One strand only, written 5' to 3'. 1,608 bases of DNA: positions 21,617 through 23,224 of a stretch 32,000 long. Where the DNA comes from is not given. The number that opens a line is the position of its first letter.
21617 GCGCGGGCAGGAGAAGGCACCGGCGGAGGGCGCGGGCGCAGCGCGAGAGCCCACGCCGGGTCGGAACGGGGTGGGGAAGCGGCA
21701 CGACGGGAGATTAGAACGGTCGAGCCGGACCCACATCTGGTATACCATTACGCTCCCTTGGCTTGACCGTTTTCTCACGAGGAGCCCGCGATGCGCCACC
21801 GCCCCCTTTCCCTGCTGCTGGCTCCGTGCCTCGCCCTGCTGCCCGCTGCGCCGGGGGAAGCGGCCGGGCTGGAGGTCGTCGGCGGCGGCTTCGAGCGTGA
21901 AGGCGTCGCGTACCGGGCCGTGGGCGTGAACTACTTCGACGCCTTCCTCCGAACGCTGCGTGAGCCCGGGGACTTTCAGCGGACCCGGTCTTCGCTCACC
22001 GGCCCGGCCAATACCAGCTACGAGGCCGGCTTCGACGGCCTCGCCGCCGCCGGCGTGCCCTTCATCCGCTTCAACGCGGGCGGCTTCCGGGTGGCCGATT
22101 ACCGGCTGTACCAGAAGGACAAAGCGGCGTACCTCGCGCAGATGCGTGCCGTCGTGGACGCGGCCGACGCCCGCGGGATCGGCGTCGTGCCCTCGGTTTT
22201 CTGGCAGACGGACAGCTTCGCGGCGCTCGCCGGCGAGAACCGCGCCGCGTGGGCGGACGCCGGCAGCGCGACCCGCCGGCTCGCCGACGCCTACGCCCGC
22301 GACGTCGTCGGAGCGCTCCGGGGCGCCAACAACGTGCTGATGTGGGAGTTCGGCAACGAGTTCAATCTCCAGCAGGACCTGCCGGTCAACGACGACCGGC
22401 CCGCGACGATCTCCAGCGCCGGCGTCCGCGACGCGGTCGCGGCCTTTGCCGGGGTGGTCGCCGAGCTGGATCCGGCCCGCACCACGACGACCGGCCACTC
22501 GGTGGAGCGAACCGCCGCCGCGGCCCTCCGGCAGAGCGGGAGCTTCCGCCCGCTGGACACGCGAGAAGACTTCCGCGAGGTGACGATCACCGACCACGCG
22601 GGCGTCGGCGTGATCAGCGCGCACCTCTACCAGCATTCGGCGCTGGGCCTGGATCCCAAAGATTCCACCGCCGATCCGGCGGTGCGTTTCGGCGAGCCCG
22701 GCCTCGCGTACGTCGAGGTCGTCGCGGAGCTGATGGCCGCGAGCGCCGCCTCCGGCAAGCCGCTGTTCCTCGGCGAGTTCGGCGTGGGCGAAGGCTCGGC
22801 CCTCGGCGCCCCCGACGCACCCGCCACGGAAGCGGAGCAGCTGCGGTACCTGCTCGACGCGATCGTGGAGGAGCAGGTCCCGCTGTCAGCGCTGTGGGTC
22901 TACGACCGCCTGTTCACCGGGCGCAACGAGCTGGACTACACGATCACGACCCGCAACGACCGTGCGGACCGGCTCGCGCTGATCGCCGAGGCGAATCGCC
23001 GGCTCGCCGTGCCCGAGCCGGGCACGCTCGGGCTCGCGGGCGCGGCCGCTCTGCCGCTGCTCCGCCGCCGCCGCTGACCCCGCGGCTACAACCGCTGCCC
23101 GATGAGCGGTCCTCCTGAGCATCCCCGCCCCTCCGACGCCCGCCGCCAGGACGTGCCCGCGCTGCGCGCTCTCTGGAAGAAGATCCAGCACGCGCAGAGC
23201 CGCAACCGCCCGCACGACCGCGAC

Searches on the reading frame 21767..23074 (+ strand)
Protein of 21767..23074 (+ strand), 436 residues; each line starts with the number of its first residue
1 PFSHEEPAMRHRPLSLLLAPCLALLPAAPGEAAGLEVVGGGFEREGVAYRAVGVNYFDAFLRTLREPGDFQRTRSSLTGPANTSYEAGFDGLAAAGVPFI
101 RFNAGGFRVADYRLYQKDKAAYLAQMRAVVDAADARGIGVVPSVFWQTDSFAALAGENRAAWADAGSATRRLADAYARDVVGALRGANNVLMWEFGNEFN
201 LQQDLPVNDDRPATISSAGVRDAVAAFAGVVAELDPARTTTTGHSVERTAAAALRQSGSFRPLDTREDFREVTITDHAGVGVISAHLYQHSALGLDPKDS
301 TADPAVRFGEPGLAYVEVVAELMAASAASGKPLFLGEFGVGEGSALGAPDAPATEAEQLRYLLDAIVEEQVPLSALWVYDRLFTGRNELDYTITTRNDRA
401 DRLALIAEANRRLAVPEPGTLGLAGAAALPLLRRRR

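Call 80: search_protein_families(library=pfam, proteins=[window:21767-23074:+], max_evalue=0.01)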
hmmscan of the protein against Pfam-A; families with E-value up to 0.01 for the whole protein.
window:21767-23074:+ (436 aa): 2 families
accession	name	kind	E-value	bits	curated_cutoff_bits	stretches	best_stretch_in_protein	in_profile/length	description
PF00150.24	Cellulase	-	2.7e-05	24.2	23.5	1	84-354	22-247/272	Cellulase (glycosyl hydrolase family 5)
PF07589.16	PEP-CTERM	-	0.0011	19.4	20.7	1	414-436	1-24/24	PEP-CTERM motif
